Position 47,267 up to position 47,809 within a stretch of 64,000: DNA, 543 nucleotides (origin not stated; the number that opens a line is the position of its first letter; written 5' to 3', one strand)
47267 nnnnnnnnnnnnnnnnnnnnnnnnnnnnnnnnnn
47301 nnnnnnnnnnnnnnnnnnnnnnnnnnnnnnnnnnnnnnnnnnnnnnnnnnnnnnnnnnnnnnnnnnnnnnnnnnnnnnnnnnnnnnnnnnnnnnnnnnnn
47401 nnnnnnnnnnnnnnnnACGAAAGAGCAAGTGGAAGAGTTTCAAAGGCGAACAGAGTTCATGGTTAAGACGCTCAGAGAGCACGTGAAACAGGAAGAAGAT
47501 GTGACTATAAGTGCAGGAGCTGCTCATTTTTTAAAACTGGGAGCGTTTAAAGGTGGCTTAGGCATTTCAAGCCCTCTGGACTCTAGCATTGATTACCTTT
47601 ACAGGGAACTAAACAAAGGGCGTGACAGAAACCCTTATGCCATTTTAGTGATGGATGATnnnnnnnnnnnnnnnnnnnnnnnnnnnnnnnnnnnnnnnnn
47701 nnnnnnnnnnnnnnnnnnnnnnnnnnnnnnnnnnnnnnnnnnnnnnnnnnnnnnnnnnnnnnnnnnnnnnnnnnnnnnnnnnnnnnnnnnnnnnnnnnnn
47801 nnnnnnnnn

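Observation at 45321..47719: Tandem paralogs of an uncharacterised membrane-anchored, Cys-containing protein family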

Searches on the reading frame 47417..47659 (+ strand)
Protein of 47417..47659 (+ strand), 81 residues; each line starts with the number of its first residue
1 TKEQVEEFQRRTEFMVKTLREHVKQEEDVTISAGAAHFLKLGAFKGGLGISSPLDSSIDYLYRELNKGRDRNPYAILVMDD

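Call 91: search_solved_structures(query=A8, max_evalue=10, show_alignments=3)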
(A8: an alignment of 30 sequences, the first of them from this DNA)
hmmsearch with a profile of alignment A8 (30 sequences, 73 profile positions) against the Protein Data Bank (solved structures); distinct sequences matched with E-value up to 10: 14.
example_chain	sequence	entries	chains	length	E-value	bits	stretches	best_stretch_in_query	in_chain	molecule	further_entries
2ymu_A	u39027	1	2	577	4.2e-21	78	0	7-28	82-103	WD-40 REPEAT PROTEIN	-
7bie_A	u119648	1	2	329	4e-15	58.8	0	7-29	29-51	nvWRAP-T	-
7bid_A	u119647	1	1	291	7e-15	58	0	7-29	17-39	v31WRAP-T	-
7bif_A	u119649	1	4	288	8.3e-15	57.8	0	7-29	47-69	v22WRAP-T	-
7big_A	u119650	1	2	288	1.6e-12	50.5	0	7-29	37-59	v13WRAP-T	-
6r60_A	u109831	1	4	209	1.2e-07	34.8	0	7-24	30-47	WD-40 repeat protein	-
6r5y_A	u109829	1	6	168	1.1e-05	28.6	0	7-24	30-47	WD-40 repeat protein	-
6r5z_A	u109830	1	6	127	0.0012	22.1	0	7-24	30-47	9-bladed beta-propeller formed by three 3-bladed fragments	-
5j7m_A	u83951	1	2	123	0.15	15.3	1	19-48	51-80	Cupin 2 conserved barrel domain protein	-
6r5x_A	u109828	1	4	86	0.19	15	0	7-24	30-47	WD-40 repeat protein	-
3m91_A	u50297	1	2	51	0.77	13.1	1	5-25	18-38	Proteasome-associated ATPase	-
3m9h_A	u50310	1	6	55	0.83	12.9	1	5-25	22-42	Proteasome-associated ATPase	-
2fdr_A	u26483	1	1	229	1.2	12.5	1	24-58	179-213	conserved hypothetical protein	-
7c7y_A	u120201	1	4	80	2.4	11.5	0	4-23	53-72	Uncharacterized protein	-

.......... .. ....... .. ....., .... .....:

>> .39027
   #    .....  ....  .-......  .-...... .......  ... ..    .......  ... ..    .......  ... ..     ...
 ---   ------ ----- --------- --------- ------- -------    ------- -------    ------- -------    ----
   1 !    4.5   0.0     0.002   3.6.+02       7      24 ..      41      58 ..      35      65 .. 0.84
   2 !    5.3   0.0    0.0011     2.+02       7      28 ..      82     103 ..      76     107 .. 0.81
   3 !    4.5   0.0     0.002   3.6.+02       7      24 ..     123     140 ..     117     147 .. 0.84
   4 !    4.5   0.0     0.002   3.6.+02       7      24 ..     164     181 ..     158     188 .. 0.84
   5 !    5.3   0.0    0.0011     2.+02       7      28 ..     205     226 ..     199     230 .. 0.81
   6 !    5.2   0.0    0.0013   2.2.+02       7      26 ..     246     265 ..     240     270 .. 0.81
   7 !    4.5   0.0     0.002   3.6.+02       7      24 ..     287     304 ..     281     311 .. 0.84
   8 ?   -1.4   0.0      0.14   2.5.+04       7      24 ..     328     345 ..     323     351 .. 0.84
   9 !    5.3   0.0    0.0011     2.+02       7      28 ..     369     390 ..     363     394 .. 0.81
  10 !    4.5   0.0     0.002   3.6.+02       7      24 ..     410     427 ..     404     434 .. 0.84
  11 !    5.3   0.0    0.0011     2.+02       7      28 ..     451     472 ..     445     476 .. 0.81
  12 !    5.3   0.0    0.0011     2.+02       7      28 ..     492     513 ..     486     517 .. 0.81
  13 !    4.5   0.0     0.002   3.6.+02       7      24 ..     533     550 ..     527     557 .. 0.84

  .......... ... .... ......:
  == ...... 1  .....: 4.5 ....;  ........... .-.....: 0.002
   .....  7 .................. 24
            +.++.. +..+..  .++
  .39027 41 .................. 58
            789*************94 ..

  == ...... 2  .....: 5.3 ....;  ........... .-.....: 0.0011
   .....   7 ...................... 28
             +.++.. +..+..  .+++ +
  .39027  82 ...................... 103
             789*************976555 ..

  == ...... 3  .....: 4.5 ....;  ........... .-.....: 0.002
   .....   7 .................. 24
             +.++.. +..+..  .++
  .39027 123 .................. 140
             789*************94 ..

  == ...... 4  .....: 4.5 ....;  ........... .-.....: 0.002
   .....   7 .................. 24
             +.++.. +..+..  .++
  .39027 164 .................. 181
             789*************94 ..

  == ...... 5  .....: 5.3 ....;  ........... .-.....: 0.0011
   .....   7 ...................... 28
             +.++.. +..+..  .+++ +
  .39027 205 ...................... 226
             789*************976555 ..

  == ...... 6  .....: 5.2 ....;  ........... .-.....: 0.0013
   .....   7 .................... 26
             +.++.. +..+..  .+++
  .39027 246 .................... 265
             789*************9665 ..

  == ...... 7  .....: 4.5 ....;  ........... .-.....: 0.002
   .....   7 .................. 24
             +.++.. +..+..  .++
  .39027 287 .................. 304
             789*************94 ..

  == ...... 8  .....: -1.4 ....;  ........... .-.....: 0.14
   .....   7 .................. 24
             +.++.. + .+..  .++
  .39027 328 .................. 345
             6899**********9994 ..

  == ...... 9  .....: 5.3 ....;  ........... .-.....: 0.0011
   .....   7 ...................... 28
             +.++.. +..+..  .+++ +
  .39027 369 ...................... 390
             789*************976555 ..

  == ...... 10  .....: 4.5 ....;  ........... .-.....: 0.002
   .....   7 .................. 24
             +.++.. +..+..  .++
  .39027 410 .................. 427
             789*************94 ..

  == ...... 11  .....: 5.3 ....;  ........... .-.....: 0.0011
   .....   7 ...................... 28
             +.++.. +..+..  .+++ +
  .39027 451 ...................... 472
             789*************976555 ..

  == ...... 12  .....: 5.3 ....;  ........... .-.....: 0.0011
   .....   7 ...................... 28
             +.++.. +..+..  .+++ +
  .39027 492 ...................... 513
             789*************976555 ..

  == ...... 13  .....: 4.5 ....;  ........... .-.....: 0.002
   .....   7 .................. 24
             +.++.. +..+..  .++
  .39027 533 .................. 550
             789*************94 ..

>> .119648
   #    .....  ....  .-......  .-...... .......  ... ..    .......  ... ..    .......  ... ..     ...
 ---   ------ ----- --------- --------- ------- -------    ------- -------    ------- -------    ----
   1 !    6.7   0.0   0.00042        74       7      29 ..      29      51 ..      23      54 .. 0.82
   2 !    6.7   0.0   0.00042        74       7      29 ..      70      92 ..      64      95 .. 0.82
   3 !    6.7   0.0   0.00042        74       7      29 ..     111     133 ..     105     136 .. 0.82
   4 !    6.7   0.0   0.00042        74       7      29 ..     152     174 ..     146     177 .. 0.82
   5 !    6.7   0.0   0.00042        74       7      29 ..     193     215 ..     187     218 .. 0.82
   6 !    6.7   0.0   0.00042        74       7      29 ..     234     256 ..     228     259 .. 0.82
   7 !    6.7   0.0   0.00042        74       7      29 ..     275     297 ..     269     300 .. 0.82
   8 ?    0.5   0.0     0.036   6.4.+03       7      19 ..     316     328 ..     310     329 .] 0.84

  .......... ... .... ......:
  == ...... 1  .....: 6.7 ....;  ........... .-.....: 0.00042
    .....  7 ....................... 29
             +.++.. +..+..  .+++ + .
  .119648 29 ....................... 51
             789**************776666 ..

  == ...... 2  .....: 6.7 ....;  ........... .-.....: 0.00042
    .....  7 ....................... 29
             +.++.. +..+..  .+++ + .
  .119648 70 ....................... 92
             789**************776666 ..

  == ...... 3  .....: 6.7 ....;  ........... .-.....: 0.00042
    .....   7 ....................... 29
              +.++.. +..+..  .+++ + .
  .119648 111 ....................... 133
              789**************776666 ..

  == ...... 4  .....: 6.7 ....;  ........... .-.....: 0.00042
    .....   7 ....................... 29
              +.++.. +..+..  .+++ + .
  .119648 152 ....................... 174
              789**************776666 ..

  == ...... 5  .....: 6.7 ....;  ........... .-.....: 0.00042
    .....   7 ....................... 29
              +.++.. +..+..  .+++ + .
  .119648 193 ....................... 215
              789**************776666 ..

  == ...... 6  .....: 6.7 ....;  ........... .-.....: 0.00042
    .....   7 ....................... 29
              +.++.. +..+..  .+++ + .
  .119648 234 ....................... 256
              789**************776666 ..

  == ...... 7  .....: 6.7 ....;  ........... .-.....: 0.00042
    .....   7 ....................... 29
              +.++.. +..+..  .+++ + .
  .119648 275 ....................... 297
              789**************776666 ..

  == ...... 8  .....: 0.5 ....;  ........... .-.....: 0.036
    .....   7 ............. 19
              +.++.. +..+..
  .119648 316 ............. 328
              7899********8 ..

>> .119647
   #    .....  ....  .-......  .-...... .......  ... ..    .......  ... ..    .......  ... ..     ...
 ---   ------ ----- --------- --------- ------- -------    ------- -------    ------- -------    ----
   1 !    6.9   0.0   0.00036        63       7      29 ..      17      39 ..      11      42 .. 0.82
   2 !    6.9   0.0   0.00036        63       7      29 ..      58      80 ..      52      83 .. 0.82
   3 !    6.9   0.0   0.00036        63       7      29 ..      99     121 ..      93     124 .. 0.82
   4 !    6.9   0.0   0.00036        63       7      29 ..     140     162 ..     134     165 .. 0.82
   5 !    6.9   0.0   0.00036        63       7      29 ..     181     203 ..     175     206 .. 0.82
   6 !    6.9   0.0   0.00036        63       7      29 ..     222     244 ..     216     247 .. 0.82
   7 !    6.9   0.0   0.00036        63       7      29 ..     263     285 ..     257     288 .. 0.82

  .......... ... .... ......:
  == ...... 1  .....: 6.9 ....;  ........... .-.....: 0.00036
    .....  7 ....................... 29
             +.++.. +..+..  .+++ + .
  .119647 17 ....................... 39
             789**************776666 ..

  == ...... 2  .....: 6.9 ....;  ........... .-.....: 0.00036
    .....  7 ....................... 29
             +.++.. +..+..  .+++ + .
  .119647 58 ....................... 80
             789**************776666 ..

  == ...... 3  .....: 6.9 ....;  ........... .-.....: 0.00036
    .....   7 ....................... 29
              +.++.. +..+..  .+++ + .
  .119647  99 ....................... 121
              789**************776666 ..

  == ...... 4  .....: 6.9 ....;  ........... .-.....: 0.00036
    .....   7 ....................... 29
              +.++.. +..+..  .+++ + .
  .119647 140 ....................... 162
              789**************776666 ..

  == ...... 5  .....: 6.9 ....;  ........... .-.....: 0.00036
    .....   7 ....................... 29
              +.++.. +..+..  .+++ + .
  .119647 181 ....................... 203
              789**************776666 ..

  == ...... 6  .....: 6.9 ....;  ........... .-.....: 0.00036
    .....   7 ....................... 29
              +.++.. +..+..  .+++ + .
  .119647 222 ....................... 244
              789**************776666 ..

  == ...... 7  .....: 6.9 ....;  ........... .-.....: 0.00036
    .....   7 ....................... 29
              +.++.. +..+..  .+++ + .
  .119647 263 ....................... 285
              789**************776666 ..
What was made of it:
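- Tried and rejected: The hits to designed WD40 repeats (call 91) are summed repeat hits to a '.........' string.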
